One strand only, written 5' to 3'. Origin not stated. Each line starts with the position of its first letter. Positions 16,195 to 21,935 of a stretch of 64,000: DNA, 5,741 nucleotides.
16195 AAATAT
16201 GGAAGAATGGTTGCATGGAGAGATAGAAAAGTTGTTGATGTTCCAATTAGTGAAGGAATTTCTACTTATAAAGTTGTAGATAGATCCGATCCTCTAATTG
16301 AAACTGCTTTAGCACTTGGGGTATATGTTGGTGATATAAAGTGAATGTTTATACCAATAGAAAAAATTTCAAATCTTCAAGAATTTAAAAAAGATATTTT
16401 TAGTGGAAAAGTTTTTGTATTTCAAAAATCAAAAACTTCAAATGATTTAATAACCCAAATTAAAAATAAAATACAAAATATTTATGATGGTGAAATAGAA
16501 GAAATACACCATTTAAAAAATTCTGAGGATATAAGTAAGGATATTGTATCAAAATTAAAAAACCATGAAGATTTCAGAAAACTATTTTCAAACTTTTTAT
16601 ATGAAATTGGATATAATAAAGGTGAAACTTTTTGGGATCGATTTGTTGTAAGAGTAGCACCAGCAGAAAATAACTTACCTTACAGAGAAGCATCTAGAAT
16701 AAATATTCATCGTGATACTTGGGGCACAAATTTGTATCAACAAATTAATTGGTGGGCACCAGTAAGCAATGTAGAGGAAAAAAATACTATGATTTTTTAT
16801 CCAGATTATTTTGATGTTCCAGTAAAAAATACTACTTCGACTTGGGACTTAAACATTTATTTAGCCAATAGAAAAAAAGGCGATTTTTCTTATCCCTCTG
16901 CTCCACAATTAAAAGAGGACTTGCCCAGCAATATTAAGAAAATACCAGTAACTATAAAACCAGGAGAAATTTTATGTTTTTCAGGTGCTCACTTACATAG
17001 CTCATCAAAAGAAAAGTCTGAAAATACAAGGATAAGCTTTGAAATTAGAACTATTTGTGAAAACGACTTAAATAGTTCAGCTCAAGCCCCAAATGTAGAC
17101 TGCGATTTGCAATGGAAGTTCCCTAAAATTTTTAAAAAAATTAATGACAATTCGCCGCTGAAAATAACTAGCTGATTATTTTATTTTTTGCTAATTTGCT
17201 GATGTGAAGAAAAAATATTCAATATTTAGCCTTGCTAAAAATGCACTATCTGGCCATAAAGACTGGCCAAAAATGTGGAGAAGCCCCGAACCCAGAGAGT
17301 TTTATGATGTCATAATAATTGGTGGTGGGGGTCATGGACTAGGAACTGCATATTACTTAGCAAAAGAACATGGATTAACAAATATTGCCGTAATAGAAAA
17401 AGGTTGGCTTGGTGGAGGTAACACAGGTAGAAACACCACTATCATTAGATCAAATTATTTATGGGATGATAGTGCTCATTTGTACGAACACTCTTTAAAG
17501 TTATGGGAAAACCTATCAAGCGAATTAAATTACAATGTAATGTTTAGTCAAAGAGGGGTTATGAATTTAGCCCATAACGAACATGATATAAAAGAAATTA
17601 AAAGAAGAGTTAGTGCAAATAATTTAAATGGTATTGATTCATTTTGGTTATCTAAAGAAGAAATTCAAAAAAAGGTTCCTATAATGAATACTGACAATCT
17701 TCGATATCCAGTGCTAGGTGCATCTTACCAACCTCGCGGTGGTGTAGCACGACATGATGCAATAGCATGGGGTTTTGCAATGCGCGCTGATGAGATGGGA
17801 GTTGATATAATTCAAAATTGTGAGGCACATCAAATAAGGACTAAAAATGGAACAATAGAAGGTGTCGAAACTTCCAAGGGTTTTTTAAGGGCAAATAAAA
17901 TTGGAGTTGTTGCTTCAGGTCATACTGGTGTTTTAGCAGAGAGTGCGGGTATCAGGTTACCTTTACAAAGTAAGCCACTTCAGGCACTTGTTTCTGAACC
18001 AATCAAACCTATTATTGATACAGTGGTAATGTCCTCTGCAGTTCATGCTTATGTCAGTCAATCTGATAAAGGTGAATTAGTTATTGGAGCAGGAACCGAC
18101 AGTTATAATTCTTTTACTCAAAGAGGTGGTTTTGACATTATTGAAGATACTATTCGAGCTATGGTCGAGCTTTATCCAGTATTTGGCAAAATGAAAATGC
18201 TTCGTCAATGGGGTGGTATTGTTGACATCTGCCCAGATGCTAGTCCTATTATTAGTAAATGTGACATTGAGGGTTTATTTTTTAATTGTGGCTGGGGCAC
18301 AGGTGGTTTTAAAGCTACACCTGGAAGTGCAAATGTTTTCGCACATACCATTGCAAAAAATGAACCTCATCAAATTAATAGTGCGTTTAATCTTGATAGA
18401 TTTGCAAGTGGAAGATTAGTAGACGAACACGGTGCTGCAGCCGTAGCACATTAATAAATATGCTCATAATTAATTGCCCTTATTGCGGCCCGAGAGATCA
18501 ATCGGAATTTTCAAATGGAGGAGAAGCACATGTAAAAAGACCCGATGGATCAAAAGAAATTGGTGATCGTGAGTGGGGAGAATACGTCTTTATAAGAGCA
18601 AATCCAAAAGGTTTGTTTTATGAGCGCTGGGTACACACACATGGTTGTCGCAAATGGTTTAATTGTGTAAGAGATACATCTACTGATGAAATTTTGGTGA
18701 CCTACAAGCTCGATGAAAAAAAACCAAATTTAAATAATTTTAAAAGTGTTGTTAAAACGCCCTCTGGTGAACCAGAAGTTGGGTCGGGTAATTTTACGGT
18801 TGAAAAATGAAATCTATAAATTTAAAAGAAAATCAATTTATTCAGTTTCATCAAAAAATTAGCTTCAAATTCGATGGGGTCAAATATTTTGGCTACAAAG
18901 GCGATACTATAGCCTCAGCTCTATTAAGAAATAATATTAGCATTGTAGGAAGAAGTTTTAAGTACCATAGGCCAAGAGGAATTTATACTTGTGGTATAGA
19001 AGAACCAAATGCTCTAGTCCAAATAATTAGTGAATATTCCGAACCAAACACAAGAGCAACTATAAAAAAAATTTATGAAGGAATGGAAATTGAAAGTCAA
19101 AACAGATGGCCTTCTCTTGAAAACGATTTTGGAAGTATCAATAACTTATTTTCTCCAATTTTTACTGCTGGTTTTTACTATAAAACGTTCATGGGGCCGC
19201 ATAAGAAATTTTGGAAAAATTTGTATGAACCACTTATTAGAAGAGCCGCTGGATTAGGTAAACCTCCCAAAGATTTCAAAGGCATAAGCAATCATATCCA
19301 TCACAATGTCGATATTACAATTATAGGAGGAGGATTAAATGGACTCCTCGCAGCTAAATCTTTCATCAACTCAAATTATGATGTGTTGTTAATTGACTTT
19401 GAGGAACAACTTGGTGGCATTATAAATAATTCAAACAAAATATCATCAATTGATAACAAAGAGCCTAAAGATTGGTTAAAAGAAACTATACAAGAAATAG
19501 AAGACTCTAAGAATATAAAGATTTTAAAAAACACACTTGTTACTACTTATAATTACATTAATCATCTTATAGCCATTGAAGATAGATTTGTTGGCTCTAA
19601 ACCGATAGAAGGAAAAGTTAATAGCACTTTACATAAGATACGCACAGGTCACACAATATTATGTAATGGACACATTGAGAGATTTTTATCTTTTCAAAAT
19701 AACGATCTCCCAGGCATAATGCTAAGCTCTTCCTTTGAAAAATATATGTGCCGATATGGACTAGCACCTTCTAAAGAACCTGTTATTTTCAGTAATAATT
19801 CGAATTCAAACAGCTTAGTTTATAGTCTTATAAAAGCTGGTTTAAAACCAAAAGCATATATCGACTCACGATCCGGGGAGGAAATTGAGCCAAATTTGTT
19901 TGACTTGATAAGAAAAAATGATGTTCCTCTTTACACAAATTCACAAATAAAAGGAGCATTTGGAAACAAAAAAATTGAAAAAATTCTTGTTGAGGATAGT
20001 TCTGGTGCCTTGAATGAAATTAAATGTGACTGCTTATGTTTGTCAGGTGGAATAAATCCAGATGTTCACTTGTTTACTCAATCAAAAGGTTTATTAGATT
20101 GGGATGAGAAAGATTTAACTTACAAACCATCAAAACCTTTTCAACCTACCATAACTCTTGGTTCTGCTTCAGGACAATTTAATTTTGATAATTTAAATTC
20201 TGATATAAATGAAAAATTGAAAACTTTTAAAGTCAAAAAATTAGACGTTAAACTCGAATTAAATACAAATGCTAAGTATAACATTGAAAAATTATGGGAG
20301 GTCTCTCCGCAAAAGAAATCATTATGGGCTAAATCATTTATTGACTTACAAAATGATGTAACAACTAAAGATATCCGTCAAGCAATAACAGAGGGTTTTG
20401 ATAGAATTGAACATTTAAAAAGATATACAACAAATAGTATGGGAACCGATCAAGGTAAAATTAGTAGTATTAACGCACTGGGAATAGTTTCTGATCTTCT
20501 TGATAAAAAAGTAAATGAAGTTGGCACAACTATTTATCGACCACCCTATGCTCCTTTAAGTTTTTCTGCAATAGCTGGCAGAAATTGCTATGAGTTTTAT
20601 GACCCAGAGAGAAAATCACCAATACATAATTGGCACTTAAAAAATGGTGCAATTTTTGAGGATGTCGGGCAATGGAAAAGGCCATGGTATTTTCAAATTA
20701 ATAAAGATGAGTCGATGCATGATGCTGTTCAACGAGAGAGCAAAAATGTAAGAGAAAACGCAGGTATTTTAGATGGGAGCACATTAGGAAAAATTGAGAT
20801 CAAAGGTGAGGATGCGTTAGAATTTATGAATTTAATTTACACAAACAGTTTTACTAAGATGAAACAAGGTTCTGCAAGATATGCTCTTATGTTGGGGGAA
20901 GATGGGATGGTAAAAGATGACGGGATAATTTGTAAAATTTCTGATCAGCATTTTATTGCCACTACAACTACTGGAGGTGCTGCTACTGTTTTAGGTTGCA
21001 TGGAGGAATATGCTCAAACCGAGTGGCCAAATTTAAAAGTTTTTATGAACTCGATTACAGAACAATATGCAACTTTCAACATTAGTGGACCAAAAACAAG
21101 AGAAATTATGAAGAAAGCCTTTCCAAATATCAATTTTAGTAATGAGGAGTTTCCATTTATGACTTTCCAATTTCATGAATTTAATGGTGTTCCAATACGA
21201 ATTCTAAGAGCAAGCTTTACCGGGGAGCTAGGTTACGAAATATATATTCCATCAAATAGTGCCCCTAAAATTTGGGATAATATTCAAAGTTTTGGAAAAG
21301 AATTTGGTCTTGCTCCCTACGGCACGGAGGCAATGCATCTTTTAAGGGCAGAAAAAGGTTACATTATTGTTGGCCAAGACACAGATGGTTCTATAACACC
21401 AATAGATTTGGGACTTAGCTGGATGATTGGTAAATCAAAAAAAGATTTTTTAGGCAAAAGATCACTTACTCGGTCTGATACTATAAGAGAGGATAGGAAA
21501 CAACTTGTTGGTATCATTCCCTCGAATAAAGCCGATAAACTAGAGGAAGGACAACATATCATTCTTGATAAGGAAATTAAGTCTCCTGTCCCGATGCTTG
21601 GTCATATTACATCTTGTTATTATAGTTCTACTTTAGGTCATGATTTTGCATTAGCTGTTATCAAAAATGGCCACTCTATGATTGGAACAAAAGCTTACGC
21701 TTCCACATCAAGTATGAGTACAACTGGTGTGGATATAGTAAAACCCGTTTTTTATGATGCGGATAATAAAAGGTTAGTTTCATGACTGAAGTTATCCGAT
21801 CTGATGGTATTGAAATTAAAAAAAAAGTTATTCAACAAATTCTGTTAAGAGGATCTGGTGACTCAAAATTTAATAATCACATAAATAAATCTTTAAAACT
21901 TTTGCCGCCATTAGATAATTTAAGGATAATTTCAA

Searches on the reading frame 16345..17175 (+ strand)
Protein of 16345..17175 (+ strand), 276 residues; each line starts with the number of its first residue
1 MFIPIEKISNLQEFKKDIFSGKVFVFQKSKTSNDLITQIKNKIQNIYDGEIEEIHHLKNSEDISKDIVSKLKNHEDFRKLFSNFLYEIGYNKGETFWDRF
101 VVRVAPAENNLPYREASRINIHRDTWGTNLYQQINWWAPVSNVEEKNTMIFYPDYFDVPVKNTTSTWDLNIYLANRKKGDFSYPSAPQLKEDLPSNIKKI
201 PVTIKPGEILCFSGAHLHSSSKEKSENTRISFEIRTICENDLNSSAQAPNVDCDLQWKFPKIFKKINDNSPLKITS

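Call 6: search_protein_families(library=pfam, proteins=[window:16345-17175:+])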
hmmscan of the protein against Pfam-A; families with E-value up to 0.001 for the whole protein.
window:16345-17175:+ (276 aa): 0 families

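Call 91: search_solved_structures(query=window:16345-17175:+, max_evalue=1)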
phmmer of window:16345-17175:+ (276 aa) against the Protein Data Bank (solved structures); distinct sequences matched with E-value up to 1: 0.

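Call 92: search_protein_families(library=pfam, max_evalue=5, proteins=[window:16345-17175:+])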
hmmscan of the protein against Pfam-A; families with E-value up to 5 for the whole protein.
window:16345-17175:+ (276 aa): 3 families
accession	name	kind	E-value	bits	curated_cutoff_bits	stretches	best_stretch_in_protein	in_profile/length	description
PF13759.12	2OG-FeII_Oxy_5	-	0.026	15.3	27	1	188-232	54-98/101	Putative 2OG-Fe(II) oxygenase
PF05721.19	PhyH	-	0.041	14.6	22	1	175-230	169-212/213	Phytanoyl-CoA dioxygenase (PhyH)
PF02232.20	Alpha_TIF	-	0.14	11.7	25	1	140-200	51-110/343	Alpha trans-inducing protein (Alpha-TIF)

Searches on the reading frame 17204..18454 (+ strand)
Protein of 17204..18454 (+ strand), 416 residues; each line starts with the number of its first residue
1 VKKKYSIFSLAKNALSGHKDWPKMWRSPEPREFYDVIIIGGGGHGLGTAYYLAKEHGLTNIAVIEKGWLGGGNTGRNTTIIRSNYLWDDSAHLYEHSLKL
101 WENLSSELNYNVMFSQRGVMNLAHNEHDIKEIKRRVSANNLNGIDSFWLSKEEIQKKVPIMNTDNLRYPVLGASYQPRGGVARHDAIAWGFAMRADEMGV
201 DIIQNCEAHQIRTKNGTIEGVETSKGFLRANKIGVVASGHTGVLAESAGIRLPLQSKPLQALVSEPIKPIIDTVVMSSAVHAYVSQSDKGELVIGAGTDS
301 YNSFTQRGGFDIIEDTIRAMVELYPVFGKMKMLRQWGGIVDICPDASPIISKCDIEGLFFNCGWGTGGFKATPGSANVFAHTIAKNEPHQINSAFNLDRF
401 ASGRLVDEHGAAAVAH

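Call 3: search_protein_families(library=pfam, proteins=[window:17204-18454:+])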
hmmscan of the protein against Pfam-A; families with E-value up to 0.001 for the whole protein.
window:17204-18454:+ (416 aa): 5 families
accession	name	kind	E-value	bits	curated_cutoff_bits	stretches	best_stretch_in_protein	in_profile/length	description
PF01266.30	DAO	-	1.5e-66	225.8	27.9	1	35-381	1-352/353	FAD dependent oxidoreductase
PF00890.30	FAD_binding_2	-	1.6e-05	24.8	20.4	0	35-74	1-38/414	FAD binding domain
PF01946.23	Thi4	-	1.8e-05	24.5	26.2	1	35-73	19-57/235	Thi4 family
PF12831.13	FAD_oxidored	-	8.3e-05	22.5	27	1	35-223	1-126/416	FAD dependent oxidoreductase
PF13450.12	NAD_binding_8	-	0.00013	22.7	21.9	1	38-94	1-52/68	NAD(P)-binding Rossmann-like domain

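Call 4: search_protein_families(library=ncbifam, proteins=[window:17204-18454:+])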
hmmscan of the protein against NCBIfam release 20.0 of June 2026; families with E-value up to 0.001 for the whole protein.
window:17204-18454:+ (416 aa): 28 families (the best 25 are shown)
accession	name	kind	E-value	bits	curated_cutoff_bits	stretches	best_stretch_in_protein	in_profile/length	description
TIGR01373.1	soxB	subfamily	5.5e-203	674.3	529.45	1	4-408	1-407/407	sarcosine oxidase subunit beta family protein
TIGR02352.1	thiamin_ThiO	equivalog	1.8e-27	96.4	250.8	1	36-386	1-350/351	glycine oxidase ThiO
NF001933.0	PRK00711.1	subfamily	1e-24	87.4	383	1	93-405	111-421/429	D-amino acid dehydrogenase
NF008425.0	PRK11259.1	equivalog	3.8e-18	65.6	257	1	34-239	5-202/377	N-methyl-L-tryptophan oxidase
TIGR01377.1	soxA_mon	subfamily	3.4e-15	55.7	479.65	1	34-256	1-215/381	amino oxidase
TIGR03364.1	HpnW_proposed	hypoth_equivalog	5e-13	48.9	285.1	1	34-241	1-196/365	TIGR03364 family FAD-dependent oxidoreductase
NF008726.1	PRK11728.1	equivalog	7.5e-12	44.8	299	1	34-252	1-213/389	L-2-hydroxyglutarate oxidase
NF050086.1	pipecolate_AmaA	exception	3.3e-11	42.5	600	1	114-395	118-392/425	L-pipecolate oxidase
NF004991.0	PRK06370.1-3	subfamily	2e-08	33.2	620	1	21-74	23-76/509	FAD-containing oxidoreductase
NF009074.0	PRK12409.1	equivalog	6.4e-08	32.2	494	1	113-388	130-408/410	D-amino acid dehydrogenase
TIGR03329.1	Phn_aa_oxid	hypoth_equivalog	2.9e-07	29.6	632.8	1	34-235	25-231/460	putative aminophosphonate oxidoreductase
TIGR03197.1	MnmC_Cterm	equivalog_domain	5.1e-07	29.1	174.2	1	35-241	1-202/400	FAD-dependent 5-carboxymethylaminomethyl-2-thiouridine(34) oxidoreductase MnmC1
NF002480.1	PRK01747.1-1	equivalog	5.6e-07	28.3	540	1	26-299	241-507/645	bifunctional tRNA (5-methylaminomethyl-2-thiouridine)(34)-methyltransferase MnmC2/FAD-dependent 5-carboxymethylaminomethyl-2-thiouridine(34)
TIGR01813.1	flavo_cyto_c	subfamily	7e-07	28.3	285.45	1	35-80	1-45/444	flavocytochrome c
NF033460.1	glycerol3P_ox_II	equivalog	8e-07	28.5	460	1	34-249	2-216/361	type 2 glycerol-3-phosphate oxidase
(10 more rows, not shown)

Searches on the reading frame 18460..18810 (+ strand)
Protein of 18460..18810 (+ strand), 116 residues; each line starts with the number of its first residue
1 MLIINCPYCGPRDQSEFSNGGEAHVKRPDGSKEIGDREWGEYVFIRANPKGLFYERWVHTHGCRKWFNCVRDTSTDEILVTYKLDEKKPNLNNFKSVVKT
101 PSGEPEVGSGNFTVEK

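Call 3: search_protein_families(library=pfam, proteins=[window:18460-18810:+])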
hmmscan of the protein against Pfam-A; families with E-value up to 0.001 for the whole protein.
window:18460-18810:+ (116 aa): 1 family
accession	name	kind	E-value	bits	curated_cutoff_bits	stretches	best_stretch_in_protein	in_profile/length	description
PF04267.17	SoxD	-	1.9e-36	124.5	27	1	3-83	1-81/82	Sarcosine oxidase, delta subunit family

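Call 4: search_protein_families(library=ncbifam, proteins=[window:18460-18810:+])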
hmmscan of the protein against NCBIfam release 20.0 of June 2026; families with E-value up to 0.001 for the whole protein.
window:18460-18810:+ (116 aa): 1 family
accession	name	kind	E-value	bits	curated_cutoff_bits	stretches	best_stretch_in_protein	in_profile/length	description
TIGR01374.1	soxD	subfamily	1.8e-35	121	116.5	1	4-85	2-82/83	sarcosine oxidase subunit delta family protein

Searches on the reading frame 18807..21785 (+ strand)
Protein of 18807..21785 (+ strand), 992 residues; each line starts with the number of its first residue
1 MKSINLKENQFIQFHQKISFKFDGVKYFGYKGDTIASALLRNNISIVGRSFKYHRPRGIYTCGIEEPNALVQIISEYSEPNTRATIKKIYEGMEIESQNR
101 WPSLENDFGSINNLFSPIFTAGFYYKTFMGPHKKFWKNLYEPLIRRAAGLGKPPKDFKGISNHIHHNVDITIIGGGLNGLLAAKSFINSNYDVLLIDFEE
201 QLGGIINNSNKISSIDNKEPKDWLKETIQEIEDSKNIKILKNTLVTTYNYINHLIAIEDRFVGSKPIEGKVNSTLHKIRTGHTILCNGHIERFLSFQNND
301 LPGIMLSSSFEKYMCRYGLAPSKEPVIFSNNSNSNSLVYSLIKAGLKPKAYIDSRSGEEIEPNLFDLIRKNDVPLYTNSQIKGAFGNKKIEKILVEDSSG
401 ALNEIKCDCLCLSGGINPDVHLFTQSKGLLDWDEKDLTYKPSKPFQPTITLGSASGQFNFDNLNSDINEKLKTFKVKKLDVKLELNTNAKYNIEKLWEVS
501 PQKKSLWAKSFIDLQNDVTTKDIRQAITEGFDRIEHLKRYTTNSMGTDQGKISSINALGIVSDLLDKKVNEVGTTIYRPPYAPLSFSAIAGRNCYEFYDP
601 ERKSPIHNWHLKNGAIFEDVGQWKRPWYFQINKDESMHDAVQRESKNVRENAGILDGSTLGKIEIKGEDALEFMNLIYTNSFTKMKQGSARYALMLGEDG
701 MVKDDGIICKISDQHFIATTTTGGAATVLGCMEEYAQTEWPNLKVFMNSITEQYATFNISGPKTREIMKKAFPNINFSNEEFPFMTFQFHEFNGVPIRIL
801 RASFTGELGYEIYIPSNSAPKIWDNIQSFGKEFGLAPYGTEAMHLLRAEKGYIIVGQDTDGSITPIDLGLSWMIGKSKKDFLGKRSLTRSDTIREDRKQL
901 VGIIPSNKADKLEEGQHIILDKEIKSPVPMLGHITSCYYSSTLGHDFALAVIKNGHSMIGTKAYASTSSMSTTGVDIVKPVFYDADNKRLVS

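Call 3: search_protein_families(library=pfam, proteins=[window:18807-21785:+])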
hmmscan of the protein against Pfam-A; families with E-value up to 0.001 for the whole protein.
window:18807-21785:+ (992 aa): 6 families
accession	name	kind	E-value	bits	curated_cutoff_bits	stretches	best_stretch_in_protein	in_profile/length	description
PF01571.26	GCV_T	-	2.8e-71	240.2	25.6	1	607-873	2-255/255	Aminomethyltransferase folate-binding domain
PF17806.6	SO_alpha_A3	-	1.1e-37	128.6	23.1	1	508-592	2-87/87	Sarcosine oxidase A3 domain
PF13510.11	Fer2_4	-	1.3e-23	83.3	22.8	1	16-99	2-81/82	2Fe-2S iron-sulfur cluster binding domain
PF08669.17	GCV_T_C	-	4.3e-13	49.4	25.9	1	898-984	1-80/80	Glycine cleavage T-protein C-terminal barrel domain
PF07992.20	Pyr_redox_2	-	3.1e-06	27.3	26.1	0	357-428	182-248/291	Pyridine nucleotide-disulphide oxidoreductase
PF13450.12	NAD_binding_8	-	0.00028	21.6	21.9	1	172-206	1-35/68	NAD(P)-binding Rossmann-like domain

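Call 4: search_protein_families(library=ncbifam, proteins=[window:18807-21785:+])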
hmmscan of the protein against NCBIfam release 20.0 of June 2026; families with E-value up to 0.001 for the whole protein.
window:18807-21785:+ (992 aa): 10 families
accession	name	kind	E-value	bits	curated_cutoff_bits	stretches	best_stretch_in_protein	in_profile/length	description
TIGR01372.1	soxA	subfamily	0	1120.6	1164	1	10-990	10-994/996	sarcosine oxidase subunit alpha family protein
NF001567.0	PRK00389.1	subfamily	1.7e-56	191.7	300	1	602-986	4-356/359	glycine cleavage system aminomethyltransferase GcvT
NF053776.1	TmaoDeMthMsil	equivalog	2.2e-48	165.4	1100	1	644-962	421-731/763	trimethylamine N-oxide demethylase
TIGR00528.1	gcvT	equivalog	1.9e-47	161.9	235.85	1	602-984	2-361/362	glycine cleavage system aminomethyltransferase GcvT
NF010093.0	PRK13579.1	equivalog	1e-36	126.5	459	1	602-967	10-349/371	glycine cleavage system aminomethyltransferase GcvT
NF009133.0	PRK12486.1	equivalog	1e-25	90.4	410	1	638-967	41-354/369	dimethylsulfoniopropionate demethylase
NF047885.1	VanMgalDeMLigM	equivalog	4e-14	52.4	580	1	641-853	35-251/461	vanillate/3-O-methylgallate O-demethylase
NF047633.1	SyrngDmethDesA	equivalog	5.2e-12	45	800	1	660-853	56-250/453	syringate O-demethylase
TIGR03385.1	CoA_CoA_reduc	equivalog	0.00023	20.1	578.8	0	358-426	191-253/439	CoA-disulfide reductase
NF005560.0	PRK07233.1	equivalog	0.00032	19.7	252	1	169-207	2-40/435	hypothetical protein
